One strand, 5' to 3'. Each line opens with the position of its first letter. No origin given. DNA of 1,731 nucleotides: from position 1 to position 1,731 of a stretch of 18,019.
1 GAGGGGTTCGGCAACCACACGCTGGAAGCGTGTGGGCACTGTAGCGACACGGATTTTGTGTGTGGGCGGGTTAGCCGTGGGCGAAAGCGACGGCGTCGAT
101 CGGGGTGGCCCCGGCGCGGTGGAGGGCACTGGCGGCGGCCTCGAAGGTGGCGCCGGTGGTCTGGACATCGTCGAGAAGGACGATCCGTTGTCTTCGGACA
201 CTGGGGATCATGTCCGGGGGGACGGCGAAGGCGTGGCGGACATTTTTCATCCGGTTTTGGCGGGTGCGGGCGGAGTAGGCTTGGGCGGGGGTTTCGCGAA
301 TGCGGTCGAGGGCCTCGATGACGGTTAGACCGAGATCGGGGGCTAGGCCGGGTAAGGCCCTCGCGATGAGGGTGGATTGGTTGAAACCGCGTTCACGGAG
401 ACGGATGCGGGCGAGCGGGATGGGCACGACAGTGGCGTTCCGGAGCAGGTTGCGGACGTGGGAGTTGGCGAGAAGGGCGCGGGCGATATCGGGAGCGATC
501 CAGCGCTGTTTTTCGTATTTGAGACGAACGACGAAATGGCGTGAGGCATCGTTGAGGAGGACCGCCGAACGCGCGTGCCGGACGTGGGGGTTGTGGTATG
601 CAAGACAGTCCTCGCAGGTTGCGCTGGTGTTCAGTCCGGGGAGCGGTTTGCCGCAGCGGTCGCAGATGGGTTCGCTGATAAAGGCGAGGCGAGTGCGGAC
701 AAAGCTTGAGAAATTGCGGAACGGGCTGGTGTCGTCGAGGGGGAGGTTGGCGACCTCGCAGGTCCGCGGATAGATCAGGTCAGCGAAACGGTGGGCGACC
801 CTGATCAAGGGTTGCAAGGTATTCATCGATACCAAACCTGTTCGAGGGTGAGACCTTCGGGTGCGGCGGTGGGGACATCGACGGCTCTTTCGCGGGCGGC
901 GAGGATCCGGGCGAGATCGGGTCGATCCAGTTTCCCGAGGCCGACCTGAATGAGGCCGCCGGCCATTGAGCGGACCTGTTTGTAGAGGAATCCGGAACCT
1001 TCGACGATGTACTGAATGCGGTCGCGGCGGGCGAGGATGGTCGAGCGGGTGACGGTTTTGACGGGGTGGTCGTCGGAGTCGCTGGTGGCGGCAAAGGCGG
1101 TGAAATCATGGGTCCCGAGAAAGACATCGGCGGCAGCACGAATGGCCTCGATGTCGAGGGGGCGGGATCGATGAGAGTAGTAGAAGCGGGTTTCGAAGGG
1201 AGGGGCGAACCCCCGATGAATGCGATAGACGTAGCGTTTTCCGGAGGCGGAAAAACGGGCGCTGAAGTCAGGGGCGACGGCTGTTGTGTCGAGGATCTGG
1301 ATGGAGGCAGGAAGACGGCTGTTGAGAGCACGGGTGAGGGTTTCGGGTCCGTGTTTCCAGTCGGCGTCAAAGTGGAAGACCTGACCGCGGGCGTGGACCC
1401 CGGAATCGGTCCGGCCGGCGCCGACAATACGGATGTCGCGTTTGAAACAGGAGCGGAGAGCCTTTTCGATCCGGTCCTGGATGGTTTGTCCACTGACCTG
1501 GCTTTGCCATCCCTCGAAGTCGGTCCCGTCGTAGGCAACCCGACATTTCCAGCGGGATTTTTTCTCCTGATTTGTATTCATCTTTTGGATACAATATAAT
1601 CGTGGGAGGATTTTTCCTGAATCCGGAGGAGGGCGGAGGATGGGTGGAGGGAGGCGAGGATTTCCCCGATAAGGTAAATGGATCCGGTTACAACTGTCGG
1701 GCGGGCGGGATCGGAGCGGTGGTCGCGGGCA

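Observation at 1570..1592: A near-identical ~24-nt element sits on three unrelated overlapping stop/start gene junctions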

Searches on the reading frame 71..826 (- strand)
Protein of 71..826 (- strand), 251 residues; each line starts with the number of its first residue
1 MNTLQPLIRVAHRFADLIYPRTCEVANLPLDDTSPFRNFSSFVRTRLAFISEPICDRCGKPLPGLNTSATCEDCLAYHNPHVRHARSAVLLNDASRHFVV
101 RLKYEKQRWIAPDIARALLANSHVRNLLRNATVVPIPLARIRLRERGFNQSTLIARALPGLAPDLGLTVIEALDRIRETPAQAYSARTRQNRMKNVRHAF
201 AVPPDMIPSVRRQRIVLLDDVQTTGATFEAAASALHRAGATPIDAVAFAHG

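Call 9: search_protein_families(library=pfam, proteins=[window:71-826:-])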
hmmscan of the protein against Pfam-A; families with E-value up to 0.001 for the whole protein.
window:71-826:- (251 aa): 2 families
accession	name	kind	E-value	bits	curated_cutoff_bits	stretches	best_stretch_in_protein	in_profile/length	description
PF18912.6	DZR_2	-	6e-07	29.6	27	1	45-75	29-56/56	Double zinc ribbon domain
PF00156.33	Pribosyltran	-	2.5e-05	24.1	26.3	1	191-248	79-123/158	Phosphoribosyl transferase domain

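Call 73: find_encoding_contigs(protein=window:71-826:-, flank=10000, max_places=6)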
Protein window:71-826:- (251 aa): no gene with exactly this product is on record in the collection.

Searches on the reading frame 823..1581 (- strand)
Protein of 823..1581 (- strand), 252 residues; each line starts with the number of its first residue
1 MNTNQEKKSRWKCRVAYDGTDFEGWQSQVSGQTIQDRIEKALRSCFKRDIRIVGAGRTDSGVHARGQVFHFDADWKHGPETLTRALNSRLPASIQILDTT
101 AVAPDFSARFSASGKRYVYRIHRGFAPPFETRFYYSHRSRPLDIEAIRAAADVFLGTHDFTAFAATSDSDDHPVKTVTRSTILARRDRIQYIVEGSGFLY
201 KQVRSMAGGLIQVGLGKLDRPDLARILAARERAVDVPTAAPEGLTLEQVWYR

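Call 9: search_protein_families(library=pfam, proteins=[window:823-1581:-])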
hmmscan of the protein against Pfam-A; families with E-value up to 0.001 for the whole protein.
window:823-1581:- (252 aa): 1 family
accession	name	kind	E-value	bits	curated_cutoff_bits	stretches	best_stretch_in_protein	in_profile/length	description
PF01416.25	PseudoU_synth_1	-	5.1e-36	123.9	23.3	2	150-251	1-107/108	tRNA pseudouridine synthase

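Call 18: find_homologous_proteins(query=window:823-1581:-, max_evalue=1e-20)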
Query window:823-1581:- (252 aa): 7409 proteins with E <= 1e-20 among 8000 candidates; the best 120 are listed.
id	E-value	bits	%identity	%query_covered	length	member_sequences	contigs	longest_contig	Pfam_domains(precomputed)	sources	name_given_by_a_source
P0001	2.5e-166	569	100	100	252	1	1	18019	PF01416.26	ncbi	-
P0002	1.9e-117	409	77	95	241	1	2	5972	PF01416.26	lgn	-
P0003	6.1e-99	348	65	96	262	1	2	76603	PF01416.26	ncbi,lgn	ncbi:MAG: tRNA pseudouridine(38-40) synthase TruA [Puniceicoccaceae bacterium]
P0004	1.1e-83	298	57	98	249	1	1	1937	PF01416.26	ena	-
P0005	5.8e-79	283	58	96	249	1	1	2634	PF01416.26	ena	-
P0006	8.0e-79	283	55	96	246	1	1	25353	PF01416.26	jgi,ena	-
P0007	1.1e-78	282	56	96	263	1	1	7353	PF01416.26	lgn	-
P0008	8.5e-78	279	55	96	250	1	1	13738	PF01416.26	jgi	jgi:tRNA pseudouridine38-40 synthase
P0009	1.1e-77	279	52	100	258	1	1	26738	PF01416.26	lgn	-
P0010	1.2e-77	279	57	96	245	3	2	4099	PF01416.26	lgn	-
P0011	3.2e-77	277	54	96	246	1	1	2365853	PF01416.26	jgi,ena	-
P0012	3.9e-77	277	55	96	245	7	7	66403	PF01416.26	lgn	-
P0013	4.4e-77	277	53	96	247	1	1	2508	PF01416.26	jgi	-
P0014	5.0e-77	277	54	96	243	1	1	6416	PF01416.26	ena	-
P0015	5.8e-77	276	55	96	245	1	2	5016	PF01416.26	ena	-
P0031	1.1e-75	272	50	98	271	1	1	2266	PF01416.26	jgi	jgi:tRNA pseudouridine38-40 synthase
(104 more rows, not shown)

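Call 20: find_encoding_contigs(protein=P0002, flank=10000, max_places=4)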
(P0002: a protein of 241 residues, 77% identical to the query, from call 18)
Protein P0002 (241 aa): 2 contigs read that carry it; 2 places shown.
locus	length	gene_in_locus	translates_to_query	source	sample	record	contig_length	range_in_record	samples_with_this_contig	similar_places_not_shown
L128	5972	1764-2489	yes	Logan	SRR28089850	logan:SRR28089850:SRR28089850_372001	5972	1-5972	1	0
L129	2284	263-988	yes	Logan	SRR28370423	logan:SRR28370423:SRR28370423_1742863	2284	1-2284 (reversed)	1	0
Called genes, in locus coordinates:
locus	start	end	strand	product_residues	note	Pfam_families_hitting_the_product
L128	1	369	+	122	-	?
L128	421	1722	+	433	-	PF08245:Mur_ligase_M (weak)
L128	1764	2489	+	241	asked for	PF01416:PseudoU_synth_1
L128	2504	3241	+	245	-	PF18912:DZR_2 (faint)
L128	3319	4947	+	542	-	PF00795:CN_hydrolase, PF02540:NAD_synthase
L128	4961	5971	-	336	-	?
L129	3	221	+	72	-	?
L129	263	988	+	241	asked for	PF01416:PseudoU_synth_1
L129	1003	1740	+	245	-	PF18912:DZR_2 (faint)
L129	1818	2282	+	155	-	?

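Call 21: find_encoding_contigs(protein=P0003, flank=10000, max_places=4)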
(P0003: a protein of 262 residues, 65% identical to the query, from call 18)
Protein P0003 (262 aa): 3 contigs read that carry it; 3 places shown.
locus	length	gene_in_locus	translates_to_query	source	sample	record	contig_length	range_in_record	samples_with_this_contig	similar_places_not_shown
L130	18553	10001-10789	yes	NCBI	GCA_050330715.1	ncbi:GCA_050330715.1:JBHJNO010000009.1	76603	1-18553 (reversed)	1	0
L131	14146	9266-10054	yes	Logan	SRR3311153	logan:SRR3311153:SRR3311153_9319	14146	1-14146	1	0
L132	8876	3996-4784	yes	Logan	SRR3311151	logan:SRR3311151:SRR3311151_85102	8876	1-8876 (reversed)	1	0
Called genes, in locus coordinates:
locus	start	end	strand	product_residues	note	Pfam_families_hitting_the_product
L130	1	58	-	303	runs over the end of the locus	PF01263:Aldose_epim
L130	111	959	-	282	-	PF03690:MYG1_exonuc (weak)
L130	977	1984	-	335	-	PF01073:3Beta_HSD, PF01370:Epimerase, PF02719:Polysacc_synt_2 (faint), PF04321:RmlD_sub_bind (faint), PF16363:GDP_Man_Dehyd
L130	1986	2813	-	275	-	PF03807:F420_oxidored, PF14748:P5CR_dimer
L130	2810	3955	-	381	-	PF00072:Response_reg, PF00512:HisKA (weak), PF02518:HATPase_c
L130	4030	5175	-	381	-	PF17782:WHD_DprA (faint), PF02481:DNA_processg_A, PF18306:LDcluster4 (faint)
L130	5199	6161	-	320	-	PF00291:PALP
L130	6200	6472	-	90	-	PF01176:eIF-1a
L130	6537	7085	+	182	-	PF00383:dCMP_cyt_deam_1, PF14437:MafB19-deam, PF14439:Bd3614-deam (weak)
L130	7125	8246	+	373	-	PF05222:AlaDh_PNT_N, PF01262:AlaDh_PNT_C, PF02826:2-Hacid_dh_C (faint)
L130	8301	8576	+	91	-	PF12769:PNTB_4TM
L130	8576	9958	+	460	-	PF02233:PNTB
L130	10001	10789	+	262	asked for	PF01416:PseudoU_synth_1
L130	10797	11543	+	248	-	PF00156:Pribosyltran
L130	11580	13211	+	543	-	PF00795:CN_hydrolase, PF02540:NAD_synthase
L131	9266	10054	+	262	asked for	PF01416:PseudoU_synth_1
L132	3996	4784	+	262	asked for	PF01416:PseudoU_synth_1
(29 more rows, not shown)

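Call 22: find_encoding_contigs(protein=P0031, flank=10000, max_places=4)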
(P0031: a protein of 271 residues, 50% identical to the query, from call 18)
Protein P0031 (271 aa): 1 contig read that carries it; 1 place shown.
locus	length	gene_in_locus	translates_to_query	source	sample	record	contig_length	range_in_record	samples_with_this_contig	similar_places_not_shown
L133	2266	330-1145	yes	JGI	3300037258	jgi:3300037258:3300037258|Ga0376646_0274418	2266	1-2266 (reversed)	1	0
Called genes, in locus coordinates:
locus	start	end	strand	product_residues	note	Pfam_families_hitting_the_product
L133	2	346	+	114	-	PF06865:Ppnp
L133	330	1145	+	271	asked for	PF01416:PseudoU_synth_1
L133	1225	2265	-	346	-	?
